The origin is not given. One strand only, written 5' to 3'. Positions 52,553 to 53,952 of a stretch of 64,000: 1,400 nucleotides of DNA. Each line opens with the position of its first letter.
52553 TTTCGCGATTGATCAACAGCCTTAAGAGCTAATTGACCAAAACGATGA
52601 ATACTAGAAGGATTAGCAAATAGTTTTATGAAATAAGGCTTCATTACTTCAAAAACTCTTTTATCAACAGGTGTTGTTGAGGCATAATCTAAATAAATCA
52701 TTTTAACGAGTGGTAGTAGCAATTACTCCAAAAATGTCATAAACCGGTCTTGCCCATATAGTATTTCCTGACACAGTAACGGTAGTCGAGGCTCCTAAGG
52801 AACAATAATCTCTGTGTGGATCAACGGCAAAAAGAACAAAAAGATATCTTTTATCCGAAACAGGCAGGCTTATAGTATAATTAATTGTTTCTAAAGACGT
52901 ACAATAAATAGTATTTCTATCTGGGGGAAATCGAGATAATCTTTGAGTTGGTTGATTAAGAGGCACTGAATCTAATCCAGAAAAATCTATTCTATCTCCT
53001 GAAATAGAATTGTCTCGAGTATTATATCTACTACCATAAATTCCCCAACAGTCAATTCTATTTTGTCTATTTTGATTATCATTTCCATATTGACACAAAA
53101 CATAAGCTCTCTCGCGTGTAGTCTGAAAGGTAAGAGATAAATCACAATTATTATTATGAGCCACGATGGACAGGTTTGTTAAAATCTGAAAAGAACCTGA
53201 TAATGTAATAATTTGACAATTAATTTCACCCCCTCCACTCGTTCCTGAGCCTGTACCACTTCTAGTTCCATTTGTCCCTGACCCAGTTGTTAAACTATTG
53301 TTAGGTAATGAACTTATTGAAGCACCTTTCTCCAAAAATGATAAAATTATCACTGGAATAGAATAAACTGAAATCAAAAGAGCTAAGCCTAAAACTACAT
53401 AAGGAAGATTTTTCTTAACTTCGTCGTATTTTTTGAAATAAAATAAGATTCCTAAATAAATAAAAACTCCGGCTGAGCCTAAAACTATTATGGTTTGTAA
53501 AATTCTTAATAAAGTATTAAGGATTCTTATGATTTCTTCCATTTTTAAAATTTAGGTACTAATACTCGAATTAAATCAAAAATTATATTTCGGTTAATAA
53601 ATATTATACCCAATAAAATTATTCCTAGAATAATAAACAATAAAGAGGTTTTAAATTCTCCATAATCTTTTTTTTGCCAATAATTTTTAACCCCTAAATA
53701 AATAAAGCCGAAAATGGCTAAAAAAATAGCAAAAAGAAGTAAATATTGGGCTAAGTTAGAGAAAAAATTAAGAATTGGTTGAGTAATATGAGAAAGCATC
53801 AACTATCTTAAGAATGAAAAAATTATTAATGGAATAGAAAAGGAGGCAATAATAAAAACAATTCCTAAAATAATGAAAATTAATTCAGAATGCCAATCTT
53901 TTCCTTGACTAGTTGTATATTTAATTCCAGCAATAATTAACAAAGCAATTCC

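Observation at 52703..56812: Tandem array of seven paralogous VirB2/TrbC-like two-helix pilin genes, two carrying large extracellular domains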

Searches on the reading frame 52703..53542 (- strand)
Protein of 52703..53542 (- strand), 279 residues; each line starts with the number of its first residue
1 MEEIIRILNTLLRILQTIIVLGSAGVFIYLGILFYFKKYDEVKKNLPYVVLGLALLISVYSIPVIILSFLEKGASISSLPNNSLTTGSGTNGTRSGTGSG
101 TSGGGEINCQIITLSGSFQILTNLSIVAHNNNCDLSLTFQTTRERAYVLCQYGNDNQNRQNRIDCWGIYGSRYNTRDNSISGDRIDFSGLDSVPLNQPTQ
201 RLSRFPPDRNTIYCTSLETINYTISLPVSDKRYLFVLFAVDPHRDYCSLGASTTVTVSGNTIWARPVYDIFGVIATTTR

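Call 3: search_protein_families(library=pfam, proteins=[window:52703-53542:-], max_evalue=1)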
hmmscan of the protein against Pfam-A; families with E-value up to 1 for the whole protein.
window:52703-53542:- (279 aa): 6 families
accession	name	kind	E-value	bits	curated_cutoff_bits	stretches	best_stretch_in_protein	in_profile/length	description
PF20745.2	TSP_Ig-like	-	0.015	16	27.9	0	240-265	42-68/86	Tailspike protein-like, Ig-like domain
PF14143.11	YrhC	-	0.037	14.5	27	1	19-61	15-57/72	YrhC-like protein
PF18895.5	T4SS_pilin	-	0.071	13.6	26.6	1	4-59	5-64/71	Type IV secretion system pilin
PF22850.1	CATSPERD-E_C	-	0.14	12.1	27.4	1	232-260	150-178/215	CATSPERD/E C-terminal domain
PF10179.15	NDNF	-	0.17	12.3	27.3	1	196-254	77-123/127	Neuron-derived neurotrophic factor, first Fn(III) domain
PF11992.13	TgpA_N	-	0.17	11.3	30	0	201-237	262-292/333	TgpA N-terminal domain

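Call 4: search_protein_families(library=ncbifam, proteins=[window:52703-53542:-], max_evalue=1)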
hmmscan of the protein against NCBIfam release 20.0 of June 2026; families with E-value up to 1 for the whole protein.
window:52703-53542:- (279 aa): 3 families
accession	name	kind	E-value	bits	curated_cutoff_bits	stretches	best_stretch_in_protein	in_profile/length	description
NF053757.1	BclibactTpBcbE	equivalog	0.0073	15.3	600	1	3-62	202-261/394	bacillibactin exporter BcbE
NF052277.1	lmo0954_fam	equivalog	0.6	10.7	40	0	10-66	16-72/89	lmo0954 family membrane protein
NF045849.1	ICE_MMCAP2_0565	equivalog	0.69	9.6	40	0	2-69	7-79/80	Mbov_0395 family pilin-like conjugal transfer protein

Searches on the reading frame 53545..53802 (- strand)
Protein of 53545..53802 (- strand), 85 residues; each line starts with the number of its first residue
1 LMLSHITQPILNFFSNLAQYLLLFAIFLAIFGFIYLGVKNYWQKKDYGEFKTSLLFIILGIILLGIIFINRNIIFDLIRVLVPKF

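Call 3: search_protein_families(library=pfam, proteins=[window:53545-53802:-], max_evalue=1)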
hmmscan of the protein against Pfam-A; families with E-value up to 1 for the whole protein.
window:53545-53802:- (85 aa): 7 families
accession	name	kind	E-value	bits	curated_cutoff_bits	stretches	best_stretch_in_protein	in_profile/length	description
PF04956.18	TrbC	-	0.00078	20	27.9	1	8-65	35-89/98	TrbC/VIRB2 pilin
PF13520.12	AA_permease_2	-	0.0083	15.5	27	1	11-70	348-403/427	Amino acid permease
PF20535.3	DUF6750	-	0.02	15.3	27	1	16-67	58-110/128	Family of unknown function (DUF6750)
PF09990.14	DUF2231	-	0.044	14.3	26.4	1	13-70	33-90/139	Predicted membrane protein (DUF2231)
PF07811.17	TadE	-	0.32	11.6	22.9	1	54-73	14-33/43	TadE-like protein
PF10947.13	DUF2628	-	0.87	10.5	23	0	20-45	19-44/93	Protein of unknown function (DUF2628)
PF00335.26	Tetraspanin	-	0.99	9.5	32.1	0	20-68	4-57/225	Tetraspanin family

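Call 4: search_protein_families(library=ncbifam, proteins=[window:53545-53802:-], max_evalue=1)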
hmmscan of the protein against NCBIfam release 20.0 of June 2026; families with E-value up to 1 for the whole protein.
window:53545-53802:- (85 aa): 3 families
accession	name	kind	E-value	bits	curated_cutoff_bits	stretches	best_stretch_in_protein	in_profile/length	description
NF046003.1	DxFTY_mem_plasm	subfamily_domain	0.008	16.6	60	1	17-82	45-109/130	DxFTY motif-containing membrane protein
TIGR04154.1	archaeo_STT3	subfamily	0.18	10.1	450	1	15-76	267-328/831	oligosaccharyl transferase, archaeosortase A system-associated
NF041560.1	T6SS_Burk_ExIF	subfamily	0.5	10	90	1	2-69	113-181/234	putative type VI secretion system effector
